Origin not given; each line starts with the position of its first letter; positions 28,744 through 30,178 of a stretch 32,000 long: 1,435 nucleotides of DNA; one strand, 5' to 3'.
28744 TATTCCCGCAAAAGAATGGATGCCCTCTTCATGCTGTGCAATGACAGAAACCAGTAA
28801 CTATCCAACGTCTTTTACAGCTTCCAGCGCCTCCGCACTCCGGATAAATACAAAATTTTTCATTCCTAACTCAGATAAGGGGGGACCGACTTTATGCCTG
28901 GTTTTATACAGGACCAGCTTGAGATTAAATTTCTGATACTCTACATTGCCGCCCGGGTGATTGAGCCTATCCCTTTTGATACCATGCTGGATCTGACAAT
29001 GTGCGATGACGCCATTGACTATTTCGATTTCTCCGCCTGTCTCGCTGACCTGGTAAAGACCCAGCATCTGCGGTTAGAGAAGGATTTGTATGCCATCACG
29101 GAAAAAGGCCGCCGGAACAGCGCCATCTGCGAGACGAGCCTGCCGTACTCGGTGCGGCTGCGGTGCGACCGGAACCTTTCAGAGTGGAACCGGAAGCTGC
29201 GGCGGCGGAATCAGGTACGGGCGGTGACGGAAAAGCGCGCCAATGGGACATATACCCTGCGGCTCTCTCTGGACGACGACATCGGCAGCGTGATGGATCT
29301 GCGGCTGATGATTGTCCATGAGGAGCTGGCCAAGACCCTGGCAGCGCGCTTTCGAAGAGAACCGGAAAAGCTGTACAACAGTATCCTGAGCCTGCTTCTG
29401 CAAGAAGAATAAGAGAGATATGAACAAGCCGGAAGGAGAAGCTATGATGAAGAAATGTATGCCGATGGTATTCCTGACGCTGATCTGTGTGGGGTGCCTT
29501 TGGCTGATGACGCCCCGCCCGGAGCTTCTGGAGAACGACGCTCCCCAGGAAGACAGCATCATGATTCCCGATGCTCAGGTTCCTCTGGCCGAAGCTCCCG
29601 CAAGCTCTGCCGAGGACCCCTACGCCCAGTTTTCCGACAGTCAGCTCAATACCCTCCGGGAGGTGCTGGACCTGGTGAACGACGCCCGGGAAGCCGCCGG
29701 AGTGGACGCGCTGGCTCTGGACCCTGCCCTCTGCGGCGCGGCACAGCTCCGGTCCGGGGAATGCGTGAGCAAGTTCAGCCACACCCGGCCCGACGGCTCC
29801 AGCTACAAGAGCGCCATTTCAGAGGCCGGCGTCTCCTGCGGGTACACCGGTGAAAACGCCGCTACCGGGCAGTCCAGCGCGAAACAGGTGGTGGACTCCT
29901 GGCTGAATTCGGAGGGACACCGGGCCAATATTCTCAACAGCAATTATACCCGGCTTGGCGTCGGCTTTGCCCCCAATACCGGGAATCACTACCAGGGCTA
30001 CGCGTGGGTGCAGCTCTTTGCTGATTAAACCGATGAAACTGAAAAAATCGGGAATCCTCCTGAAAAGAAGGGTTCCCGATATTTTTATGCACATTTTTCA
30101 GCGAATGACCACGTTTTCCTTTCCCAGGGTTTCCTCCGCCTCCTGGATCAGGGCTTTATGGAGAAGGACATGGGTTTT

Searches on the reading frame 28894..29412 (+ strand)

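Call 7: search_protein_families(library=pfam, max_evalue=1, proteins=[window:28894-29412:+])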
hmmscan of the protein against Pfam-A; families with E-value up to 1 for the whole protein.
window:28894-29412:+ (172 aa): 3 families
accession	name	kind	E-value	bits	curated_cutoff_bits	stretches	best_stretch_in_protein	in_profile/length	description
PF14277.12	DUF4364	-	2.5e-39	135.1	26.9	1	11-168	1-162/162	Domain of unknown function (DUF4364)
PF09106.17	SelB-wing_2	-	0.08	13.5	22.3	0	143-171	20-45/57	Elongation factor SelB, winged helix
PF14947.12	HTH_45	-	0.085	13.3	25.5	1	40-74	30-64/77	Winged helix-turn-helix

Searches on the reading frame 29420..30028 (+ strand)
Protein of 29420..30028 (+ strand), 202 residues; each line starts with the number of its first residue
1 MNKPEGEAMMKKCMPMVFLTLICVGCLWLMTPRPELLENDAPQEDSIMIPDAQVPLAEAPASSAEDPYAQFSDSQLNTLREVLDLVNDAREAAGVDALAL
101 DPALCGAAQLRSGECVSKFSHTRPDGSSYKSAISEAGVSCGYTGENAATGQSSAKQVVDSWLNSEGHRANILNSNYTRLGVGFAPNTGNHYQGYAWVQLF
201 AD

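Call 7: search_protein_families(library=pfam, max_evalue=1, proteins=[window:29420-30028:+])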
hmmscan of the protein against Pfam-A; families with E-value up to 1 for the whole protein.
window:29420-30028:+ (202 aa): 1 family
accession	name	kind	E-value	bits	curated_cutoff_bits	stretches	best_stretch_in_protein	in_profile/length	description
PF00188.32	CAP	-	4.7e-24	85.9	21.1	1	83-200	1-117/117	Cysteine-rich secretory protein family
